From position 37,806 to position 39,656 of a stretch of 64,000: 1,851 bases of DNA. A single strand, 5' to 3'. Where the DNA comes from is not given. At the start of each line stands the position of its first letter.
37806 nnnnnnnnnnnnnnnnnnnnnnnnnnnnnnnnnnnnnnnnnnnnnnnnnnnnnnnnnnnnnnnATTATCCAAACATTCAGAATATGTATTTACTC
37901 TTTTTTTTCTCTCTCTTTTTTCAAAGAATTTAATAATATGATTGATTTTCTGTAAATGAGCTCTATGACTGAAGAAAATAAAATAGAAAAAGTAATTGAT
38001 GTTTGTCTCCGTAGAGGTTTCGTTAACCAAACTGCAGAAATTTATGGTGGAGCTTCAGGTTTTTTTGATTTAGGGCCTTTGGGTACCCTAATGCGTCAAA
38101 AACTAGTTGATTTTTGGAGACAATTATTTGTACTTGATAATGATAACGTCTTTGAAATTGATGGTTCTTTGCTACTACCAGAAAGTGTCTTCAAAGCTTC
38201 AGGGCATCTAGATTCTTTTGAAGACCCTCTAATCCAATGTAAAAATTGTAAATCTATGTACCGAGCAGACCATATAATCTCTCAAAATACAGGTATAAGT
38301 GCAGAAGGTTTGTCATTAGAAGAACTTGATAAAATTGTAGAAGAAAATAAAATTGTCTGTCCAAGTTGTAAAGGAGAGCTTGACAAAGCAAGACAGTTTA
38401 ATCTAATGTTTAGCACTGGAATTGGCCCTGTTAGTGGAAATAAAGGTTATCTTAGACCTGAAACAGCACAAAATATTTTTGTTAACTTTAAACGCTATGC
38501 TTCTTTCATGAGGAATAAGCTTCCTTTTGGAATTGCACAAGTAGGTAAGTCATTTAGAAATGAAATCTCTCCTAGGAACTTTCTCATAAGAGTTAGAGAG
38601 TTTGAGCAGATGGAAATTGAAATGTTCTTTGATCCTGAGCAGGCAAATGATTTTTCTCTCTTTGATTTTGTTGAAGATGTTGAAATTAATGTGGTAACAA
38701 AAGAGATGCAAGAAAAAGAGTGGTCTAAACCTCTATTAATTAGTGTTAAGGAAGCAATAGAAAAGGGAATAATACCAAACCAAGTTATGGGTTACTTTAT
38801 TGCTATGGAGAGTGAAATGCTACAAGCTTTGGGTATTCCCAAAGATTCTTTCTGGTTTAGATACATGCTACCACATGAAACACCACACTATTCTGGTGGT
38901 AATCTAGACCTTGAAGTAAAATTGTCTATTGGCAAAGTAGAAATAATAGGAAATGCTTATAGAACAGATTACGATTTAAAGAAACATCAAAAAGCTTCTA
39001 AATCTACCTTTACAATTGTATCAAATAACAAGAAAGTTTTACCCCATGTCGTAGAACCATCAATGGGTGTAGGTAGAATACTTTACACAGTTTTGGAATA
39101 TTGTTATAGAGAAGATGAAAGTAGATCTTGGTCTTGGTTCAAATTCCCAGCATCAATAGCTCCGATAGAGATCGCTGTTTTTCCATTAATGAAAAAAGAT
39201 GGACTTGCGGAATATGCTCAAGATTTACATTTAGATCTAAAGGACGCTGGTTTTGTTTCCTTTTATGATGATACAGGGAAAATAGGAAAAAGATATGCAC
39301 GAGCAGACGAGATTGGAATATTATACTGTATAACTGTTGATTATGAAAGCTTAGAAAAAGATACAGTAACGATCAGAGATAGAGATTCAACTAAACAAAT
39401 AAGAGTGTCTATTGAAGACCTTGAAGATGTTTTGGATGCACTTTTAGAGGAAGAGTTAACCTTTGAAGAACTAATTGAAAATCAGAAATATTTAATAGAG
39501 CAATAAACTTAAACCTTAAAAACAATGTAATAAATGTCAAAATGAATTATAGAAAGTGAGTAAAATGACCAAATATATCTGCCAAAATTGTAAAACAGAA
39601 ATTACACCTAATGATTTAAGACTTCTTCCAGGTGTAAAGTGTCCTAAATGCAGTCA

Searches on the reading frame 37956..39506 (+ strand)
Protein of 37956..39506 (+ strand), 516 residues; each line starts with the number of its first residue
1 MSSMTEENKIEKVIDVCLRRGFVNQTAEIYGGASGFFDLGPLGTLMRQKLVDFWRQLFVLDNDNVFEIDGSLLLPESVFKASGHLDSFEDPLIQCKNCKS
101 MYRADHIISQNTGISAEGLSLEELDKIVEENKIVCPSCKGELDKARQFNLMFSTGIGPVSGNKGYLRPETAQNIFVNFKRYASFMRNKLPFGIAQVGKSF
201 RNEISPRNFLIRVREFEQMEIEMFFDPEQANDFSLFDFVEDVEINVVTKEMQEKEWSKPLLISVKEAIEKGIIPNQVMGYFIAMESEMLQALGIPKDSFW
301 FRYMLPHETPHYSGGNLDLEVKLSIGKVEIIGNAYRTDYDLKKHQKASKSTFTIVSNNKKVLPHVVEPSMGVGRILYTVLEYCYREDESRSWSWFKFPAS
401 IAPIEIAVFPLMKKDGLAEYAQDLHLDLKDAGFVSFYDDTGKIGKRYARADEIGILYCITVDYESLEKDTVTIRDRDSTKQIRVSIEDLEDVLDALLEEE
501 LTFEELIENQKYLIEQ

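Call 77: search_protein_families(library=pfam, proteins=[window:37956-39506:+], max_evalue=0.0001)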
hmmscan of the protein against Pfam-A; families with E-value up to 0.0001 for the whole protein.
window:37956-39506:+ (516 aa): 2 families
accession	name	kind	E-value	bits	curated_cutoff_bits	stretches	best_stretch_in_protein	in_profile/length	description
PF03129.25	HGTP_anticodon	-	1.2e-23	83.5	21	1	406-494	2-92/94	Anticodon binding domain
PF00587.30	tRNA-synt_2b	-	3.7e-10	40.6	29.3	1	165-381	12-177/179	tRNA synthetase class II core domain (G, H, P, S and T)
